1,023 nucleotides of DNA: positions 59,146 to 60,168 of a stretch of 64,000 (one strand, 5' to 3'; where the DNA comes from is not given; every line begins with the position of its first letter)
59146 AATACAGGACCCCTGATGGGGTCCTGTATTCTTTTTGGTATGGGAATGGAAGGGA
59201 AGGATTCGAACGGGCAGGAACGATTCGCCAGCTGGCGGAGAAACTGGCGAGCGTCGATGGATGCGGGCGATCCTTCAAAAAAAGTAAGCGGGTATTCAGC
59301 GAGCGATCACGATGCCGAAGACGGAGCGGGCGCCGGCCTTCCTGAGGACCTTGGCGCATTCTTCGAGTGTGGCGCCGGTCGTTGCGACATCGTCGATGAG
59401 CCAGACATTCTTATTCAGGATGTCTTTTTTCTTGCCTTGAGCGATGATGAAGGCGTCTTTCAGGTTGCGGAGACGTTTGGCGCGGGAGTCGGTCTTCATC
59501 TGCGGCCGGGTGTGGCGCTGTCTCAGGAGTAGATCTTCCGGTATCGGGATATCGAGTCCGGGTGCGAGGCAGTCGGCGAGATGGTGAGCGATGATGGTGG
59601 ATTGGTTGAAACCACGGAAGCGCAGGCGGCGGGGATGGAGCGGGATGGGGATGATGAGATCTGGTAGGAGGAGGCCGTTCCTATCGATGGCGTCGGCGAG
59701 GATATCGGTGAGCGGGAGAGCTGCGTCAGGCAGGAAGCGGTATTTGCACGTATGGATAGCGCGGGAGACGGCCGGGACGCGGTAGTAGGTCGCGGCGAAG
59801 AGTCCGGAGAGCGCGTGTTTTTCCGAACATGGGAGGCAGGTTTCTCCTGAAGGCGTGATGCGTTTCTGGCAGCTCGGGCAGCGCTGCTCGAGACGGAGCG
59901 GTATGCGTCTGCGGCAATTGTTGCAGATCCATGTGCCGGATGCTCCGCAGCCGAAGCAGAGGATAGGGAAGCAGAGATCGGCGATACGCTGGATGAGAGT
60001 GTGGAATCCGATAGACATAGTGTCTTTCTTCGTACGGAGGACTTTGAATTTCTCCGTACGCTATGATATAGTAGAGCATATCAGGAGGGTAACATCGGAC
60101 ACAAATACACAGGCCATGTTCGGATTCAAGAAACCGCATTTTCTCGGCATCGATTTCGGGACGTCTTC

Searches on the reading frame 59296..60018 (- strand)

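Call 88: search_protein_families(library=pfam, proteins=[window:59296-60018:-], max_evalue=0.0001)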
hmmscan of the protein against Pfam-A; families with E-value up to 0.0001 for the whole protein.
window:59296-60018:- (240 aa): 1 family
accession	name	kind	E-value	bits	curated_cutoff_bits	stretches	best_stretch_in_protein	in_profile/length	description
PF00156.33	Pribosyltran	-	2e-05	24.4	26.3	1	184-233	79-118/158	Phosphoribosyl transferase domain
